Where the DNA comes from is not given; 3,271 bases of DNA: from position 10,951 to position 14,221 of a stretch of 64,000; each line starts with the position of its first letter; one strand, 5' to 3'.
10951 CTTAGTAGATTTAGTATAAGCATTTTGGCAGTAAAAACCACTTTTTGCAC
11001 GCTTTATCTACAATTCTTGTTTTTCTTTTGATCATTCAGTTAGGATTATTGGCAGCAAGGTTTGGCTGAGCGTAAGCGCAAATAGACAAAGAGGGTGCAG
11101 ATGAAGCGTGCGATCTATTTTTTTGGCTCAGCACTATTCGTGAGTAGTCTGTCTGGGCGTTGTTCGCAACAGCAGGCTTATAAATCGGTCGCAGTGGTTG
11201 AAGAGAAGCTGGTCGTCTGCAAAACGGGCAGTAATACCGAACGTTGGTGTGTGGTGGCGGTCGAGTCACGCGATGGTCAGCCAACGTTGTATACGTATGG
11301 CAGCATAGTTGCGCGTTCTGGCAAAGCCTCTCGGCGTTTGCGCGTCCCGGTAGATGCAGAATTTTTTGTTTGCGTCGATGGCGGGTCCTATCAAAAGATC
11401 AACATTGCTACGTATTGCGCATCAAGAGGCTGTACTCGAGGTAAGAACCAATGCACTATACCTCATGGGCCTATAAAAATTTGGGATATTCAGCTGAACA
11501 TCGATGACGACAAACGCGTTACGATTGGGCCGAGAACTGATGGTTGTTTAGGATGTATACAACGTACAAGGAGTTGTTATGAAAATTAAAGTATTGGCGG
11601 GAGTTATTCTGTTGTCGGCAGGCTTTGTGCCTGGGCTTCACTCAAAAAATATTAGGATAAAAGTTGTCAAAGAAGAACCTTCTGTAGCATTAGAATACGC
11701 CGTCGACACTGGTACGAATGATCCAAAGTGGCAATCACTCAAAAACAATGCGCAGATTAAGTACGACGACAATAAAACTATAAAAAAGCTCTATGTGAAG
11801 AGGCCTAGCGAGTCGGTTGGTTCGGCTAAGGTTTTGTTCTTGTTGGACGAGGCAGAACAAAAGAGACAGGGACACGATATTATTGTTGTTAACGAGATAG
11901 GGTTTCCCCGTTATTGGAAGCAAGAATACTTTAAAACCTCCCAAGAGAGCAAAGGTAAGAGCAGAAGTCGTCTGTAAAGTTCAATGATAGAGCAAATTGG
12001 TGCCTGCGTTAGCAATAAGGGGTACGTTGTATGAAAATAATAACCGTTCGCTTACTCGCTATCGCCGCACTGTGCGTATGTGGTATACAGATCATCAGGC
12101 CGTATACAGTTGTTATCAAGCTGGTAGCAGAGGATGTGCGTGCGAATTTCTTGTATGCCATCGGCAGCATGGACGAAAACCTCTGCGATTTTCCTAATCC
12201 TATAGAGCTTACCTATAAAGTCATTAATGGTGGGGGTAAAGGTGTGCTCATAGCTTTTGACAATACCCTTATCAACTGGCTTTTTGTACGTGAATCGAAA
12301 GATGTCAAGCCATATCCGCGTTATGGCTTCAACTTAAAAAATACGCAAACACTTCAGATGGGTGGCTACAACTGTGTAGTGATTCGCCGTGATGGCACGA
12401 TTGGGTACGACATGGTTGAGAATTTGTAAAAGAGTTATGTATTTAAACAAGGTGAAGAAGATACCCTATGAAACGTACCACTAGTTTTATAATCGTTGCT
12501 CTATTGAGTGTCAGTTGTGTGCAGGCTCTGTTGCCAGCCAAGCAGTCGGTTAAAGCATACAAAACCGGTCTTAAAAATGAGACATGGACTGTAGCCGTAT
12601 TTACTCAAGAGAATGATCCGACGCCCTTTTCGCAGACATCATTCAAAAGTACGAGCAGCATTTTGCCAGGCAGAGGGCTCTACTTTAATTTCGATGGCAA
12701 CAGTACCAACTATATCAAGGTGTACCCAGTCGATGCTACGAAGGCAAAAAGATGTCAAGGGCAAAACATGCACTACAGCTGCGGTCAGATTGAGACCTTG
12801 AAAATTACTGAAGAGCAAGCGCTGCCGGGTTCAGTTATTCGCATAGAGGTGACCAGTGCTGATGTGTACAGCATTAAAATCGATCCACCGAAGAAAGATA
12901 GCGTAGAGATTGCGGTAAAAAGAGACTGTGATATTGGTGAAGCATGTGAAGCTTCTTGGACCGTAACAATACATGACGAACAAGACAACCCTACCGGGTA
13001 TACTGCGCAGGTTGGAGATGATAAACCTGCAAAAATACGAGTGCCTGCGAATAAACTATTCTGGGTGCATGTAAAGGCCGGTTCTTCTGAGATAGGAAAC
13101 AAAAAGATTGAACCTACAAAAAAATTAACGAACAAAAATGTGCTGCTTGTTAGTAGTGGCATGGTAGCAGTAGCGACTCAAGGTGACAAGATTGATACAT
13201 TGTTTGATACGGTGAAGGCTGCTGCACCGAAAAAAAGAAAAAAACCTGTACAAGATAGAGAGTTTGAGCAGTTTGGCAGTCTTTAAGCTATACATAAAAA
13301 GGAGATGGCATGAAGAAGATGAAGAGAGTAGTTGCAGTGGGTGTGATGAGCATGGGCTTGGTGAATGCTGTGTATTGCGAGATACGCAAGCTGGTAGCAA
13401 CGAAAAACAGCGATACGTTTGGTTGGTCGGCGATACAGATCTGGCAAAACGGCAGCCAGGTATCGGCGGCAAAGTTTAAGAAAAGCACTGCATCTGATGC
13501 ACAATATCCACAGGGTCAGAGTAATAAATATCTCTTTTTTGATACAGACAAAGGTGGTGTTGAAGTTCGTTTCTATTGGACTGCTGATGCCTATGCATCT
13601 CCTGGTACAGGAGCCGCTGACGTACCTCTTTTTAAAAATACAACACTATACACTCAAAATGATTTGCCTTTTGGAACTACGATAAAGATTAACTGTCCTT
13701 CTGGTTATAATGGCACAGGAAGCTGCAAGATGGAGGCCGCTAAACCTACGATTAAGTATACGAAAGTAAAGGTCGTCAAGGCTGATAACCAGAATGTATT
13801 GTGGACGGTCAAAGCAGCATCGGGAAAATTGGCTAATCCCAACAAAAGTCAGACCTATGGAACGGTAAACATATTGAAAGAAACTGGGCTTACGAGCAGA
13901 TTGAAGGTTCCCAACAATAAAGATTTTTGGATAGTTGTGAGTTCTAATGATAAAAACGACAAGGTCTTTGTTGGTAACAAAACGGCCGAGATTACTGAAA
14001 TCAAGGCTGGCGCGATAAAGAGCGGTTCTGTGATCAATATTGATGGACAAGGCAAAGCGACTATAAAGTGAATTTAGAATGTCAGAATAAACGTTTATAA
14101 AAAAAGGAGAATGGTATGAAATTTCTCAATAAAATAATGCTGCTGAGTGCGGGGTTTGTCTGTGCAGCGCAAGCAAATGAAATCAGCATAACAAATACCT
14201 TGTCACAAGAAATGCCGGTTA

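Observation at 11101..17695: Tandem array of nine paralogous secreted-protein genes of unknown family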

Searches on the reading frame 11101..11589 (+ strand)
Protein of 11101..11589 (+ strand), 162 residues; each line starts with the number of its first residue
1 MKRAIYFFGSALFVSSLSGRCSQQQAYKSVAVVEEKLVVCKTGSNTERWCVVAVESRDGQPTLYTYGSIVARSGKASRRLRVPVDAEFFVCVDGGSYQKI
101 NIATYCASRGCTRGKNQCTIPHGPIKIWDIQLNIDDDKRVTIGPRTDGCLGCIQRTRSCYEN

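Call 3: search_protein_families(library=pfam, proteins=[window:11101-11589:+], max_evalue=1)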
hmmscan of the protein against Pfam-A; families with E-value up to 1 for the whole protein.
window:11101-11589:+ (162 aa): 0 families

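Call 4: search_protein_families(library=ncbifam, proteins=[window:11101-11589:+], max_evalue=1)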
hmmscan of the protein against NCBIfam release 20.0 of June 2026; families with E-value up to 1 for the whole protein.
window:11101-11589:+ (162 aa): 0 families

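Call 71: search_protein_families(library=phrogs, proteins=[window:11101-11589:+], max_evalue=0.01)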
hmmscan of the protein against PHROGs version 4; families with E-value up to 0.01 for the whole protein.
window:11101-11589:+ (162 aa): 0 families

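Call 72: search_protein_families(library=padloc, proteins=[window:11101-11589:+], max_evalue=0.01)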
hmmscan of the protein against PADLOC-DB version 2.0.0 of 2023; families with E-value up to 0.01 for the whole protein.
window:11101-11589:+ (162 aa): 0 families

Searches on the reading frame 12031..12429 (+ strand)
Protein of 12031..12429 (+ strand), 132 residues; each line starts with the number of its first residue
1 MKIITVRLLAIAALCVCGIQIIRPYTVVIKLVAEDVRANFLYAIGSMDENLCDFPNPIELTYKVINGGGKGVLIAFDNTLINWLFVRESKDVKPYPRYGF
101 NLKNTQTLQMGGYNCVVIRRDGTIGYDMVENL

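Call 3: search_protein_families(library=pfam, proteins=[window:12031-12429:+], max_evalue=1)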
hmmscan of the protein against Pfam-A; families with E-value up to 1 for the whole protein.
window:12031-12429:+ (132 aa): 1 family
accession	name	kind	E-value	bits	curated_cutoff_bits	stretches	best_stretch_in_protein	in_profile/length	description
PF11061.14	Tsr0524-like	-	0.0022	18.2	25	1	61-88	32-59/61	Cytochrome b6f, subunit Tsr0524-like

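Call 4: search_protein_families(library=ncbifam, proteins=[window:12031-12429:+], max_evalue=1)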
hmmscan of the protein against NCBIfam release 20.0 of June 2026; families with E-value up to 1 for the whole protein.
window:12031-12429:+ (132 aa): 2 families
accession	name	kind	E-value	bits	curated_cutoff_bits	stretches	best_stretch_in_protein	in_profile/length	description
NF050003.1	PetP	equivalog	0.01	16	65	1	62-86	33-57/60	cytochrome b6f subunit PetP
NF009846.0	PRK13318.1-4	equivalog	0.063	12.7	432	1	16-82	168-235/255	type III pantothenate kinase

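Call 48: find_homologous_proteins(query=window:12031-12429:+, max_evalue=0.001)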
Query window:12031-12429:+ (132 aa): 7 proteins with E <= 0.001 among 12 candidates.
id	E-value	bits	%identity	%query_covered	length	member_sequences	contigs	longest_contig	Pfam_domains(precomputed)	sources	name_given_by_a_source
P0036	4.9e-83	294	100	100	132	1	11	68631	-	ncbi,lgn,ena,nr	ncbi:hypothetical protein JST99_01265 [Candidatus Dependentiae bacterium]|nr:hypothetical protein [C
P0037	3.6e-73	262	92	100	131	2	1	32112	-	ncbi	-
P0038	4.1e-70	252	88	100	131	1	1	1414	-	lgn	-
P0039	2.2e-50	188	64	100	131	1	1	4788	-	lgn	-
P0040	3.6e-50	187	67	98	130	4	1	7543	-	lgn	-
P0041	3.3e-49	184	67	98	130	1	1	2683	-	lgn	-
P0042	2.4e-48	181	67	98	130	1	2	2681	-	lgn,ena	-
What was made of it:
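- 12031..12429 (+): g3, 132 aa. The most conserved gene of the array (90-92% aa between species). Membership of the module family is unproven. Only 7 clusters in 5.8 billion proteins (call 48).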

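Call 62: find_encoding_contigs(protein=P0036, flank=10000, max_places=10)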
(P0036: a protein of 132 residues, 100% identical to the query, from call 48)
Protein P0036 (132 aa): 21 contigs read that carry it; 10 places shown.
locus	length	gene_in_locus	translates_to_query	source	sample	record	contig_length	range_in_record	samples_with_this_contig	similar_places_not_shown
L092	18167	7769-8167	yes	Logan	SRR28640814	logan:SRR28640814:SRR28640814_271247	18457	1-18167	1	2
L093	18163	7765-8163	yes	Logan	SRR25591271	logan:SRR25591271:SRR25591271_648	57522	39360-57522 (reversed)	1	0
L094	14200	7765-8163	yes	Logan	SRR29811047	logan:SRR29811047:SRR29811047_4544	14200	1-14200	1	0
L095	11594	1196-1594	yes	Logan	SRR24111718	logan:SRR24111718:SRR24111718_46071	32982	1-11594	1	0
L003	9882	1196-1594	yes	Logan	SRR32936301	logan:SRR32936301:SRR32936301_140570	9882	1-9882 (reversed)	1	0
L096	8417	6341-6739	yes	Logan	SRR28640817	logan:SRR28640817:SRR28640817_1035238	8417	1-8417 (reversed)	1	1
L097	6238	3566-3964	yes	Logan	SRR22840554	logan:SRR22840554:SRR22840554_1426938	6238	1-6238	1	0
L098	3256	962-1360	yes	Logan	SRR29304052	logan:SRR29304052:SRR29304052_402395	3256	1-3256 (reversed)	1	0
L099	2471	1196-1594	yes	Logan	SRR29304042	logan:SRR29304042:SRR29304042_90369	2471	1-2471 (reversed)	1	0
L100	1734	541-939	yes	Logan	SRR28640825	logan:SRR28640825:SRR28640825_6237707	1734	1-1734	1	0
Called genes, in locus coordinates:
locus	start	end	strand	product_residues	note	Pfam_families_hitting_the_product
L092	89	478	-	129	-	-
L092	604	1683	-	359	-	-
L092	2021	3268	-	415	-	PF00266:Aminotran_5, PF01053:Cys_Met_Meta_PP (weak), PF01041:DegT_DnrJ_EryC1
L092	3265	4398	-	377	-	PF01458:SUFBD_core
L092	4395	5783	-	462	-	PF19295:SufBD_N, PF01458:SUFBD_core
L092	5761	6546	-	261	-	PF00005:ABC_tran, PF02463:SMC_N (faint), PF13304:AAA_21 (weak)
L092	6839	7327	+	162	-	-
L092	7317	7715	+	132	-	-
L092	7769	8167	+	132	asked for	-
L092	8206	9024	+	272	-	-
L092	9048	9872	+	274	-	-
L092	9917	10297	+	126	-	-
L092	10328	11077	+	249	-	-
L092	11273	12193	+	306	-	-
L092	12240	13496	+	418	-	-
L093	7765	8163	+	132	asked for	-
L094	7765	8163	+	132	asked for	-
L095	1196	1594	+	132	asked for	-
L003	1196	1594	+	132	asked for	-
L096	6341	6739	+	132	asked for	-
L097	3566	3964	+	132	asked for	-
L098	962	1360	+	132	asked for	-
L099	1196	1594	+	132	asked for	-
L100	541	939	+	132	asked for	-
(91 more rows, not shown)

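Call 71: search_protein_families(library=phrogs, proteins=[window:12031-12429:+], max_evalue=0.01)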
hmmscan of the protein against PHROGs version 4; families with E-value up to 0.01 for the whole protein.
window:12031-12429:+ (132 aa): 0 families

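Call 72: search_protein_families(library=padloc, proteins=[window:12031-12429:+], max_evalue=0.01)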
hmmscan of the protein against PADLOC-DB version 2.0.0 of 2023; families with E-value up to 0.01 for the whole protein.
window:12031-12429:+ (132 aa): 0 families

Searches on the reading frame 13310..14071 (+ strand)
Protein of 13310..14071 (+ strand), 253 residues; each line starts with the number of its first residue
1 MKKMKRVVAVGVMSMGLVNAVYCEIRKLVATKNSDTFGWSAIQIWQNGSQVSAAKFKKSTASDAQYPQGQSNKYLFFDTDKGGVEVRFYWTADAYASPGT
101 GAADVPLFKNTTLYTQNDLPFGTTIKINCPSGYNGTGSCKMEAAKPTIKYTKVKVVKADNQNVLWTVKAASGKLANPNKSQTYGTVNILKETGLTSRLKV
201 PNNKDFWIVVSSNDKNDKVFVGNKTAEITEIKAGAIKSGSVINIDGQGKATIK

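Call 3: search_protein_families(library=pfam, proteins=[window:13310-14071:+], max_evalue=1)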
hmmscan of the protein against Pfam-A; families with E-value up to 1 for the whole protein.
window:13310-14071:+ (253 aa): 0 families

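Call 4: search_protein_families(library=ncbifam, proteins=[window:13310-14071:+], max_evalue=1)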
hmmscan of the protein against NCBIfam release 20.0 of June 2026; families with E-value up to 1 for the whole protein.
window:13310-14071:+ (253 aa): 0 families

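Call 70: find_homologous_proteins(query=window:13310-14071:+, max_evalue=0.001)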
Query window:13310-14071:+ (253 aa): 6 proteins with E <= 0.001 among 437 candidates.
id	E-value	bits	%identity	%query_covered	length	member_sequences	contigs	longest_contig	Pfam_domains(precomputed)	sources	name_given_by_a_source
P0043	8.1e-163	558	100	100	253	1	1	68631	-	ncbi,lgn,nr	ncbi:hypothetical protein JST99_01275 [Candidatus Dependentiae bacterium]|nr:hypothetical protein [C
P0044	1.4e-76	275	55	100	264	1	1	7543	-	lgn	-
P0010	1.1e-73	266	53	100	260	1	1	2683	-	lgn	-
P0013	8.0e-65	237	53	100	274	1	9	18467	-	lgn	-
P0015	4.5e-57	212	47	100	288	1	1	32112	-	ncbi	-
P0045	7.8e-53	198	44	100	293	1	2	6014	-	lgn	-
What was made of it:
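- The identical g3 and g5 proteins are annotated '[Candidatus Dependentiae bacterium]' (calls 48, 70).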

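Call 71: search_protein_families(library=phrogs, proteins=[window:13310-14071:+], max_evalue=0.01)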
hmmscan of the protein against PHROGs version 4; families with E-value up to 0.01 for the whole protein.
window:13310-14071:+ (253 aa): 0 families

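Call 72: search_protein_families(library=padloc, proteins=[window:13310-14071:+], max_evalue=0.01)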
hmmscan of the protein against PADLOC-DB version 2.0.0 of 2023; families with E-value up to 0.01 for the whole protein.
window:13310-14071:+ (253 aa): 0 families

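Call 77: find_encoding_contigs(protein=P0043, flank=1500, max_places=10)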
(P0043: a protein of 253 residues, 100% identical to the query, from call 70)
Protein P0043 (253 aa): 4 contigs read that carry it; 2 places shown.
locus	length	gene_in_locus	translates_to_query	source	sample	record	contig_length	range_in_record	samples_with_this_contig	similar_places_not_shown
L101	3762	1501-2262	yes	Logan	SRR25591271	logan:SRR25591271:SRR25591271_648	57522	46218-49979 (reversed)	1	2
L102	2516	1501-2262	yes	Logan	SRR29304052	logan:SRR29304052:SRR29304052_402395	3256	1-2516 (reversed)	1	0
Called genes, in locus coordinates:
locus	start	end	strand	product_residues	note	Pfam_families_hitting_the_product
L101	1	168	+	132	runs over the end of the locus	-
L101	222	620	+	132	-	-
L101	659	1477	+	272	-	-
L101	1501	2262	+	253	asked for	-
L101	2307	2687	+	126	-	-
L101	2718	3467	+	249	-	-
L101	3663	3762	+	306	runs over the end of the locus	-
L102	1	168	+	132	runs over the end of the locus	-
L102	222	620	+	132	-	-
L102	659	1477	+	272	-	-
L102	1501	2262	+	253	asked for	-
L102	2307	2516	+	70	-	?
